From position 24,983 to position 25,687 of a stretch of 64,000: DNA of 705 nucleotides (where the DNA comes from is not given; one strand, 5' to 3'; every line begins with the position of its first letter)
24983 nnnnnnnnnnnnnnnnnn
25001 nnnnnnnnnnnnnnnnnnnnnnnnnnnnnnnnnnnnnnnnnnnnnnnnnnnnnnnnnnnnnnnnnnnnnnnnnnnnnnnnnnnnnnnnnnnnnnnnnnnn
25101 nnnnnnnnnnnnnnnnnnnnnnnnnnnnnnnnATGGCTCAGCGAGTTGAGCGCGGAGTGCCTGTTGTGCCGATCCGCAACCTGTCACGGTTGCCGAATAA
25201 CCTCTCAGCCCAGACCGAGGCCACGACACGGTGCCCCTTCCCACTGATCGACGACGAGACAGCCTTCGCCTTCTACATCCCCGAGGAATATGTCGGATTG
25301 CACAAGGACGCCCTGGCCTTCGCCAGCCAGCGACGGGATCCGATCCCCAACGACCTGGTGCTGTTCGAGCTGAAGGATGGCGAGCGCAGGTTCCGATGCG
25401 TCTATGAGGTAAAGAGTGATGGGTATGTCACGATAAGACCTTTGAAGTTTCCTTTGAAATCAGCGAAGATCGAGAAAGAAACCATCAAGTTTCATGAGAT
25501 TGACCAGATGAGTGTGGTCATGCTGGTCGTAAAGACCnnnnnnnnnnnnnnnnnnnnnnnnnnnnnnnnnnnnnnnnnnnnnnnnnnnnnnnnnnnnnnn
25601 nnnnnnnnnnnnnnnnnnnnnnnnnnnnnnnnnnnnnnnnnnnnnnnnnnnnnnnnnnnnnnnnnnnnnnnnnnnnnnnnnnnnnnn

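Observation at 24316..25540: Non-cleavable CI-like repressor followed by a stand-alone paralogue of its own C-terminal domain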

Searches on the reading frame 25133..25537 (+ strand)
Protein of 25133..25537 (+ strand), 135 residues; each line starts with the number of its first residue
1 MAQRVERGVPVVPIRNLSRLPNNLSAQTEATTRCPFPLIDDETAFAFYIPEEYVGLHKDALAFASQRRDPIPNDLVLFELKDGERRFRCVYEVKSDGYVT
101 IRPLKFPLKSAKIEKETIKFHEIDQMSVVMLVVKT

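Call 3: search_protein_families(library=pfam, proteins=[window:25133-25537:+], max_evalue=1)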
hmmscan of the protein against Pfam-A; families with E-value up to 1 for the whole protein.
window:25133-25537:+ (135 aa): 1 family
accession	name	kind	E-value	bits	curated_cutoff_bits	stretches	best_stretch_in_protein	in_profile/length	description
PF08365.16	IGF2_C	-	0.2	12.2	27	1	2-35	12-46/55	Insulin-like growth factor II E-peptide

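Call 6: search_protein_families(library=phrogs, proteins=[window:25133-25537:+], max_evalue=0.01)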
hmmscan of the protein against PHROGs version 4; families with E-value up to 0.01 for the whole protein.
window:25133-25537:+ (135 aa): 0 families

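Call 8: search_solved_structures(query=window:25133-25537:+, max_evalue=10, show_alignments=3)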
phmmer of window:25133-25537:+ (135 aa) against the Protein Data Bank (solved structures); distinct sequences matched with E-value up to 10: 2.
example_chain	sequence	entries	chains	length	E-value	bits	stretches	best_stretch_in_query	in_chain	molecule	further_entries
3eb2_A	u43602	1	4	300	1.1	12.5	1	62-116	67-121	Putative dihydrodipicolinate synthetase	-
3e5y_A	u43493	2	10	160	1.9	11.7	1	100-128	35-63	TrmH family RNA methyltransferase | tRNA (cytidine(34)-2'-O)-methyltransferase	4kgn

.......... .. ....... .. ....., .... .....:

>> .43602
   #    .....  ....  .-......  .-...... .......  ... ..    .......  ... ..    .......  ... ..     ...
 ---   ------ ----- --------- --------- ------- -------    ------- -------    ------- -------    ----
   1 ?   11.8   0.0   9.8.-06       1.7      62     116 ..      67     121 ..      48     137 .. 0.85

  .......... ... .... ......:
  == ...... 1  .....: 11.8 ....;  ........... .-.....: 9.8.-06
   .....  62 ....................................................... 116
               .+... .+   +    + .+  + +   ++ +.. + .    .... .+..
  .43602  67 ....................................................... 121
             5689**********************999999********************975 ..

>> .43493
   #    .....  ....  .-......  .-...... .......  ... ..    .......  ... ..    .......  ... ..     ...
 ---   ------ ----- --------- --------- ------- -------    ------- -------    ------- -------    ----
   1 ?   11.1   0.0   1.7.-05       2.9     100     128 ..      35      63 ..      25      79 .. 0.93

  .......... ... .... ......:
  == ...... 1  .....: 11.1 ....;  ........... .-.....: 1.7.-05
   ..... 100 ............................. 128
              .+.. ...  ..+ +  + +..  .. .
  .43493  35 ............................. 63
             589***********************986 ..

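Call 10: find_homologous_proteins(query=window:25133-25537:+)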
Query window:25133-25537:+ (135 aa): 2 proteins with E <= 0.001 among 11 candidates.
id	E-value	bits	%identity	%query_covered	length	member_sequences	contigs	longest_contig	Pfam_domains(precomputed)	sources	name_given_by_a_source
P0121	2.3e-83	294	100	100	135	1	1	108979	-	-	-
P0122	2.6e-49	184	64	100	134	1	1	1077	-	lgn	-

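Call 15: search_dna_similar(query=window:25133-25537:+, collection=phages, mode=protein, max_evalue=0.01)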
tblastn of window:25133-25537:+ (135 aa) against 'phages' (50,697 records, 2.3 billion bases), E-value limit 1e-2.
Records with a match: 1; places in all: 1; records where one place covers at least 80% of the query: 1.
Best place of each record, by identity: <60% 1.
By first word of the organism name: Bradyrhizobium 1.
By host as written in the record: Bradyrhizobium diazoefficiens USDA110 1.
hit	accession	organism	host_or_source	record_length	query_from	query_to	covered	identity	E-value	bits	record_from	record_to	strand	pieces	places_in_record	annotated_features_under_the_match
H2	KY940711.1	Bradyrhizobium phage BDU-MI-1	Bradyrhizobium diazoefficiens USDA110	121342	3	134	98%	31.9%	4e-14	73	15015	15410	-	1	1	hypothetical protein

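Call 16: get_annotated_region(hit=H2, flank=8000)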
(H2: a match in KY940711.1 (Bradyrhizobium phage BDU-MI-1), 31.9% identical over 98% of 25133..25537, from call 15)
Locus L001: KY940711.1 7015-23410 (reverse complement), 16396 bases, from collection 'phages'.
description: Bradyrhizobium phage BDU-MI-1, complete genome.
organism: Bradyrhizobium phage BDU-MI-1 (NCBI taxid 1983459)
taxonomy: Viruses; Duplodnaviria; Heunggongvirae; Uroviricota; Caudoviricetes
host: Bradyrhizobium diazoefficiens USDA110; source: -; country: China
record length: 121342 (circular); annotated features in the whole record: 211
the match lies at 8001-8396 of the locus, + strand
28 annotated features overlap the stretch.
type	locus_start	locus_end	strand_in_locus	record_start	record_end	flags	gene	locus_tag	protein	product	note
CDS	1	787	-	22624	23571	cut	-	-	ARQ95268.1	hypothetical protein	-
CDS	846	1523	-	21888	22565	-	-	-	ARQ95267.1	DNA polymerase III epsilon subunit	-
CDS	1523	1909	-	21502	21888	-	-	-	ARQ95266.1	hypothetical protein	-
CDS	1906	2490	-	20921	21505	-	-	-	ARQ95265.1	hypothetical protein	-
CDS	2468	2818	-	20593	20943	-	-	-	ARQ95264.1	hypothetical protein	-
CDS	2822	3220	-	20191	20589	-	-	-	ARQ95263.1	hypothetical protein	-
CDS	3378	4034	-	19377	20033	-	-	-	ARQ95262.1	single-stranded DNA-binding protein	-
CDS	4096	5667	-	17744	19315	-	-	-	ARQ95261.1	DNA primase/helicase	-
CDS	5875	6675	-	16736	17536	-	-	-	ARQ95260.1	hypothetical protein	-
CDS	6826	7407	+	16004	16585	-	-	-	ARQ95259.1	hypothetical protein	-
CDS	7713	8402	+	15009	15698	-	-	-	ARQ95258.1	hypothetical protein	-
CDS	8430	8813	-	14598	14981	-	-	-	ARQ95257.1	hypothetical protein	-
CDS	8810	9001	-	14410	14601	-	-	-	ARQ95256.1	hypothetical protein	-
CDS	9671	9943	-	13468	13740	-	-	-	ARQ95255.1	hypothetical protein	-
CDS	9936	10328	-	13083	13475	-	-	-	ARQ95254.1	hypothetical protein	-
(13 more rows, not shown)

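Call 30: predict_structure(alignment_id=A2)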
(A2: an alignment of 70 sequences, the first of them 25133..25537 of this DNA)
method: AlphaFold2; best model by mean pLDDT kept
length: 135 residues; sequences in the alignment: 70
mean_pLDDT: 87.0   pTM: 0.80
mean pLDDT of the five models: 87.0, 86.9, 86.6, 85.5, 84.3
residues with pLDDT >= 90: 84; 70-90: 30; 50-70: 20; < 50: 1
segments of 3 or more residues with pLDDT < 50: none
pLDDT, mean of each block of 10 residues (from residue 1): 74 85 69 93 93 87 96 95 92 94 73 84 96 84
secondary structure, 60 per line:
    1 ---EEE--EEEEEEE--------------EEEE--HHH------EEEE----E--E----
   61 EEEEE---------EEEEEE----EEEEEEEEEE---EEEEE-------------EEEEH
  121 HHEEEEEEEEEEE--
elements in order: E4-6 E9-15 E30-33 E45-48 E61-65 E75-80 E85-94 E98-102 E116-119 E123-133

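Call 32: search_protein_representatives(alignment_id=A3)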
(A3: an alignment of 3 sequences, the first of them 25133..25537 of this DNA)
Query: 3 sequences, 135 profile positions. Proteins with E-value up to 0.001 (for the whole library): 67; up to 1e-10: 53; up to 1e-30: 3. The best 67 are listed.
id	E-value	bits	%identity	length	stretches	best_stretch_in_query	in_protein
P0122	3.2e-69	247.3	-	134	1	1-135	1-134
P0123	9.3e-48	177.8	-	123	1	11-135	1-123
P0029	3.4e-31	124.2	-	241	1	6-134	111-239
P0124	1.8e-25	105.6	-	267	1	3-132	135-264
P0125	4.7e-25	104.3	-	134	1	3-133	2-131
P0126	1.3e-24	102.9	-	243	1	11-134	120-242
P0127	3.7e-24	101.4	-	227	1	2-133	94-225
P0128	1.1e-23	99.9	-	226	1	10-133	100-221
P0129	1.3e-23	99.7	-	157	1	13-132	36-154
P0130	2.0e-23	99.0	-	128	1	12-131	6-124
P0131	2.1e-23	99.0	-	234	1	8-134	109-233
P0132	3.8e-23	98.1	-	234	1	11-135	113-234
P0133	4.5e-23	97.9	-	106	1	34-135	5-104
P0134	2.0e-22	95.8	-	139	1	1-133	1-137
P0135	2.7e-22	95.4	-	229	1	8-134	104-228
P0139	5.2e-21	91.2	-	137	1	5-132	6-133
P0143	4.7e-20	88.1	-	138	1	10-131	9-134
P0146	3.2e-19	85.4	-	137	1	9-134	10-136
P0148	3.6e-19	85.3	-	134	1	9-134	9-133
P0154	1.0e-15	74.1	-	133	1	7-135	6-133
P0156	4.0e-15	72.2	-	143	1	28-134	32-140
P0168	1.0e-12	64.4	-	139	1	7-130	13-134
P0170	6.7e-12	61.7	-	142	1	12-134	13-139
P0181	1.9e-07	47.3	-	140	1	2-135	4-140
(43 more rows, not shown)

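Call 33: fold_search(model_id=the predicted structure, library=pdb)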
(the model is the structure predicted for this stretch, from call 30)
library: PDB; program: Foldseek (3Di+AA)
matches with E <= 10: 1029; with E <= 0.001: 0
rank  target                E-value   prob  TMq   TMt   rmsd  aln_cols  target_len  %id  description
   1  1f39_A                8.8e-03  1.00  0.43  0.55   5.0       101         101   17  CRYSTAL STRUCTURE OF THE LAMBDA REPRESSOR C-TERMINAL DOMAIN (released 2000-07-26)
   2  8gmu_A                9.8e-03  1.00  0.54  0.55   6.0       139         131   16  Structure of lambda repressor in complex with RecA filament (released 2022-12-21)
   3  3bdn_A                1.0e-02  1.00  0.52  0.32   5.4       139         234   14  Crystal Structure of the Lambda Repressor (released 2008-04-15)
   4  3jsp_B                1.2e-02  1.00  0.58  0.43   5.0       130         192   10  Classic Protein With a New Twist: crystal structure of a LexA repressor DNA complex (released 2010-08-18)
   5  1jhe_A                1.4e-02  0.99  0.45  0.48   6.2       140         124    8  LEXA L89P Q92W E152A K156A MUTANT (released 2001-09-19)
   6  2ho0                  1.5e-02  1.00  0.53  0.55   5.5       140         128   13  Structure of a Hyper-cleavable Monomeric Fragment of Phage Lambda Repressor Containing the Cleavage Site Region (released 2006-09-19)
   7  1kca_A                1.9e-02  1.00  0.43  0.56   4.9       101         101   16  Crystal Structure of the lambda Repressor C-terminal Domain Octamer (released 2001-12-21)
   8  1jhf_B                2.9e-02  1.00  0.45  0.53   4.1        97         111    9  LEXA G85D MUTANT (released 2001-09-19)
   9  2hnf                  2.9e-02  1.00  0.52  0.54   5.9       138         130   14  Structure of a Hyper-cleavable Monomeric Fragment of Phage lambda Repressor Containing the Cleavage Site Region (released 2006-09-19)
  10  5gl6_A                3.4e-02  1.00  0.34  0.28   3.1        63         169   17  Msmeg rimP (released 2017-07-12)
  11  3k3r_F                3.6e-02  1.00  0.52  0.42   9.5       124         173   10  Unrefined crystal structure of a LexA-DNA complex (released 2010-08-18)
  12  8gmt_A                5.2e-02  1.00  0.46  0.62   4.5        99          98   17  Structure of UmuD in complex with RecA filament (released 2022-12-21)
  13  8s7g_A                5.8e-02  0.97  0.40  0.43   4.9        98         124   10  Cryo-EM structure of Pseudomonas aeruginosa Recombinase A (RecA) in complex with LexAS125A mutant (released 2025-01-15)
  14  3jso_B                6.5e-02  0.98  0.50  0.38   5.5       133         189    9  Classic Protein With a New Twist: crystal structure of a LexA repressor DNA complex (released 2010-08-18)
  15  4nl3_A                7.7e-02  1.00  0.32  0.58   5.9        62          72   14  Crystal Structure of Listeria monocytogenes Hfq in complex with U6 RNA (released 2014-09-10)
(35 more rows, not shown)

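Call 37: find_related_loci(query=A3, collection=genome_contigs, flank=8000)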
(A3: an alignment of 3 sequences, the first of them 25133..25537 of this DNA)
Query A3 (135 aa) in genome_contigs; peptide patterns used: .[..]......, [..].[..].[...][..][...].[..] (x = any residue, [..] = any of these).
133 stretches matched a pattern, but none encodes a relative of the query by tblastn (E <= 1e-3).

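Call 40: find_related_loci(query=window:25133-25537:+, collection=viral_contigs, flank=8000)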
Query window:25133-25537:+ (135 aa) in viral_contigs; peptide patterns used: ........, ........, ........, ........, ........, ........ (x = any residue, [..] = any of these).
9 stretches matched a pattern, but none encodes a relative of the query by tblastn (E <= 1e-3).

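Call 42: find_encoding_contigs(protein=P0125, flank=6000, max_places=3)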
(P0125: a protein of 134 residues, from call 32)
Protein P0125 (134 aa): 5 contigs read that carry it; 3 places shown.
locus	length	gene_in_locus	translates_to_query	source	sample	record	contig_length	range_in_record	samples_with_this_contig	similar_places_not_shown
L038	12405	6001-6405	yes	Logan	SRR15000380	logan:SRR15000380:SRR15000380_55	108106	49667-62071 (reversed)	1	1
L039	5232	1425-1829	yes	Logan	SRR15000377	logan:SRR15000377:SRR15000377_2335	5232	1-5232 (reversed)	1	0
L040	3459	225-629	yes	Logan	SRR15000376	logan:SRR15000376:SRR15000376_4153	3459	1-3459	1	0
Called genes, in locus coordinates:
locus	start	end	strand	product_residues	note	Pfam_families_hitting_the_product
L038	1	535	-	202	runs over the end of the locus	PF00436:SSB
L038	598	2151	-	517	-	PF03796:DnaB_C, PF13481:AAA_25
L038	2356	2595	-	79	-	PF11195:Tad2-like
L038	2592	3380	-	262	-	PF13730:HTH_36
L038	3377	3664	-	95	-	PF13730:HTH_36, PF12802:MarR_2, PF13545:HTH_Crp_2 (weak)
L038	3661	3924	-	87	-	-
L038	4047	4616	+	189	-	-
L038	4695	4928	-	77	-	-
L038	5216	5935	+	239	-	PF13443:HTH_26 (weak)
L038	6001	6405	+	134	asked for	-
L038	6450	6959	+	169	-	PF10544:T5orf172 (weak), PF13455:MUG113 (weak)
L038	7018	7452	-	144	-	-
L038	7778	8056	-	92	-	-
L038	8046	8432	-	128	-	-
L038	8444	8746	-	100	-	-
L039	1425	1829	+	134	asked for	-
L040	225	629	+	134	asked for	-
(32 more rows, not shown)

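Call 45: find_encoding_contigs(protein=P0134, flank=4000, max_places=2)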
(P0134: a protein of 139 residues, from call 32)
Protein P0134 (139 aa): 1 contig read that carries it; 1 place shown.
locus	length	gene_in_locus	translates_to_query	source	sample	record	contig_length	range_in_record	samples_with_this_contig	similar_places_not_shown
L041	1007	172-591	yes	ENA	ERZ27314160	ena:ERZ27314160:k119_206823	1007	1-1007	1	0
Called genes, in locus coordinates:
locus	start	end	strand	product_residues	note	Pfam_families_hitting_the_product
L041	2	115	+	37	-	?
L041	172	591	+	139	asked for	-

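Call 46: find_encoding_contigs(protein=P0139, flank=4000, max_places=2)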
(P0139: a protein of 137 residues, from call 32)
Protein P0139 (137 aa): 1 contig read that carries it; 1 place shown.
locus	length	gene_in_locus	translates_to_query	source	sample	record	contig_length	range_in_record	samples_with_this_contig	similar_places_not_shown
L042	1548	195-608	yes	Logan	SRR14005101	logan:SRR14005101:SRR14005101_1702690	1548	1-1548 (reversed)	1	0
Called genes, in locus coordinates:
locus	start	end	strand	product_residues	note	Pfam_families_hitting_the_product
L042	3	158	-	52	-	?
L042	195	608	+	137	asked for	-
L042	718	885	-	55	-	-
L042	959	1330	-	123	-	-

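Call 47: find_encoding_contigs(protein=P0156, flank=4000, max_places=2)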
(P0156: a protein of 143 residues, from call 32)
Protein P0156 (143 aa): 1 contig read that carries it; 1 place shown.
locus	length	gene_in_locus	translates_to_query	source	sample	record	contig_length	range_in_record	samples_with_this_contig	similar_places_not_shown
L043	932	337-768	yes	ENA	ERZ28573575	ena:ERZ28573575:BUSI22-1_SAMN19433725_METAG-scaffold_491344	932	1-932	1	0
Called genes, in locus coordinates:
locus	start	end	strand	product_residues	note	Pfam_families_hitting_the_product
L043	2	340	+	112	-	?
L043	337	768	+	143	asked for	-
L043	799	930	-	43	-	?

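Call 48: find_encoding_contigs(protein=P0143, flank=4000, max_places=2)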
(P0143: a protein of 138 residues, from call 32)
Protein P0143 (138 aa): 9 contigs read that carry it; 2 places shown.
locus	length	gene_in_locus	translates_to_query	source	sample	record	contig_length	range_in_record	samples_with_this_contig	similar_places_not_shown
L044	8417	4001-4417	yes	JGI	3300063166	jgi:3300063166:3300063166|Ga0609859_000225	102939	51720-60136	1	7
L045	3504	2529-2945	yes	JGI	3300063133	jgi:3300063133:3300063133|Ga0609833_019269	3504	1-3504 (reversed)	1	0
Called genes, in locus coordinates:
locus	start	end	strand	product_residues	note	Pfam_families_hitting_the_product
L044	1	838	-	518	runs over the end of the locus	PF13155:Toprim_2 (faint), PF13662:Toprim_4 (weak), PF03796:DnaB_C (weak), PF01926:MMR_HSR1 (faint), PF13481:AAA_25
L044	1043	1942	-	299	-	PF07120:DUF1376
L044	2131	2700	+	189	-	-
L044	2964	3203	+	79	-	-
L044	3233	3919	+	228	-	-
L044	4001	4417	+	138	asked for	-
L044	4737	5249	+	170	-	-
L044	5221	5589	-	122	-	-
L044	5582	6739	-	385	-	PF00709:Adenylsucc_synt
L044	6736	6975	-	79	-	-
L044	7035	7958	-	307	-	-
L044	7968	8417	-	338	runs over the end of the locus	-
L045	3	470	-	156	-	?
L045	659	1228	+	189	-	-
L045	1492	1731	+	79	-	-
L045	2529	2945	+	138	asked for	-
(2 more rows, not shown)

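Call 49: find_encoding_contigs(protein=P0146, flank=4000, max_places=2)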
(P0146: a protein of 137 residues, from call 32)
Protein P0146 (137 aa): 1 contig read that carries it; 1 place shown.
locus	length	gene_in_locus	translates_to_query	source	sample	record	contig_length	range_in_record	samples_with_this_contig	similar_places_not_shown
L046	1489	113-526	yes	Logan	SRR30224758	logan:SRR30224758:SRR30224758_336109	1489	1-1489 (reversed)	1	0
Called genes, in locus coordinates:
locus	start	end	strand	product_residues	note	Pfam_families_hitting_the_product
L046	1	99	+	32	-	?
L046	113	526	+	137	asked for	-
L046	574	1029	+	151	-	-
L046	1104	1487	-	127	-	?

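Call 50: find_encoding_contigs(protein=P0148, flank=4000, max_places=2)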
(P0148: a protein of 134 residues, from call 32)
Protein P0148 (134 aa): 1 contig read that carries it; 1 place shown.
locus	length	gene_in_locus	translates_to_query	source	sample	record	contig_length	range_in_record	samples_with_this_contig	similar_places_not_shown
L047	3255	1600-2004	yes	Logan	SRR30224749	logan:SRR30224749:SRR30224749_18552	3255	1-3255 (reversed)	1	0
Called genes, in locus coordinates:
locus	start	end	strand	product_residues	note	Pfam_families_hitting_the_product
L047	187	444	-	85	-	-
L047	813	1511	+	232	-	PF13443:HTH_26 (faint)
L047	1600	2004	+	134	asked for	-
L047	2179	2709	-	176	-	PF13328:HD_4, PF01966:HD (weak)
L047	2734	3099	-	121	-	-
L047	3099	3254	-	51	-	?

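Call 51: find_encoding_contigs(protein=P0154, flank=4000, max_places=2)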
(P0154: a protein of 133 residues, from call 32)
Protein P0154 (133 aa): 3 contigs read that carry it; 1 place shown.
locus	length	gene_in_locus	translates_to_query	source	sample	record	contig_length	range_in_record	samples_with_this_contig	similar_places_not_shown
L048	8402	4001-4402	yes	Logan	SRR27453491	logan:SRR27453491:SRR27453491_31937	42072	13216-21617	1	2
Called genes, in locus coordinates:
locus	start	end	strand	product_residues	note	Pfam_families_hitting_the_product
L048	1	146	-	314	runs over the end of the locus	PF08273:Zn_Ribbon_Prim, PF23639:DUF7146, PF13362:Toprim_3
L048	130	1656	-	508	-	PF00270:DEAD, PF04851:ResIII, PF00271:Helicase_C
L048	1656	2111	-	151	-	PF12802:MarR_2 (weak), PF09339:HTH_IclR (weak), PF13730:HTH_36, PF00392:GntR (weak)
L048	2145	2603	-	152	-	-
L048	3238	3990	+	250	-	-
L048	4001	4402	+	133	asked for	-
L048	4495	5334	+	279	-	PF09588:YqaJ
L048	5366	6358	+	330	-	-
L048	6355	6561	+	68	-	-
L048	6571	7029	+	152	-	-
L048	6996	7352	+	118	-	-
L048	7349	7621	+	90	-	-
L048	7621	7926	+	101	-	-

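Call 52: find_encoding_contigs(protein=P0168, flank=4000, max_places=2)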
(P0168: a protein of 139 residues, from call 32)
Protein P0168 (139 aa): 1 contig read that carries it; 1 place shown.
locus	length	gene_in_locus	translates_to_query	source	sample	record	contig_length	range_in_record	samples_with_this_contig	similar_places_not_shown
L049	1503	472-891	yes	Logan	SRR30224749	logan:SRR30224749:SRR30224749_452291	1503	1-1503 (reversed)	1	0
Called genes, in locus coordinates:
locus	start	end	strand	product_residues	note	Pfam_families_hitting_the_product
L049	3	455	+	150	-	?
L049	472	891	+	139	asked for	-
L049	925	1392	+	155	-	PF10544:T5orf172 (weak)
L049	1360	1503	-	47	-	?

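Call 53: find_encoding_contigs(protein=P0170, flank=4000, max_places=2)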
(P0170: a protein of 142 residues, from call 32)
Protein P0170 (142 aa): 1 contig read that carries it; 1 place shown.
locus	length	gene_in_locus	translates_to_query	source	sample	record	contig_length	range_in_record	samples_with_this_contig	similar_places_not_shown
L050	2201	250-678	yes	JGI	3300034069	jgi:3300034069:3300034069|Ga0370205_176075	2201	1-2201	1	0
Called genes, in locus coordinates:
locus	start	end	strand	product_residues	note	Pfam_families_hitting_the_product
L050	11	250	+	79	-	-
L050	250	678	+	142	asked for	-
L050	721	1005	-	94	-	-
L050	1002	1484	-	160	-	-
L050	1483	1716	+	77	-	-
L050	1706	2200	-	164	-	?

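Call 54: find_encoding_contigs(protein=P0181, flank=4000, max_places=2)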
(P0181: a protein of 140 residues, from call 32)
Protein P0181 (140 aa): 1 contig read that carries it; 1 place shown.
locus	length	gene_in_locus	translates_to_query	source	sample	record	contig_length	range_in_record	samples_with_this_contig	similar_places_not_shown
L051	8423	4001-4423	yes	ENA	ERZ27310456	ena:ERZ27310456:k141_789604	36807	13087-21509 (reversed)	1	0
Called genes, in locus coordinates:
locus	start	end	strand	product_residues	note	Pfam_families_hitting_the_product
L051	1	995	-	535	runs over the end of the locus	PF03796:DnaB_C, PF13481:AAA_25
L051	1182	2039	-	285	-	PF13730:HTH_36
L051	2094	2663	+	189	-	-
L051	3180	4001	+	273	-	PF00717:Peptidase_S24 (weak)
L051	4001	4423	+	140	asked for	-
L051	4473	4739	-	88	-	-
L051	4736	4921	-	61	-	-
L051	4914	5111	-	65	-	-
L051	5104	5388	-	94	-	-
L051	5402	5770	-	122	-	-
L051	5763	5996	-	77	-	-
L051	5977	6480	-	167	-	-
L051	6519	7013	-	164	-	-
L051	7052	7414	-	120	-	-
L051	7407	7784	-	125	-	-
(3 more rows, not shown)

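Call 69: find_encoding_contigs(protein=P0122, flank=4000, max_places=2)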
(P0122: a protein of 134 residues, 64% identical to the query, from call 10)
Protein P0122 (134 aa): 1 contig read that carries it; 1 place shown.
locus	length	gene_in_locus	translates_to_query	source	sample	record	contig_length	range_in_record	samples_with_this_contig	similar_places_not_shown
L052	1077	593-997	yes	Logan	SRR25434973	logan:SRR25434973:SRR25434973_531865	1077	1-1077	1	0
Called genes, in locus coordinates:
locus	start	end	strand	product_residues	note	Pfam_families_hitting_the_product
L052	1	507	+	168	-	?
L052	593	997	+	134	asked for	-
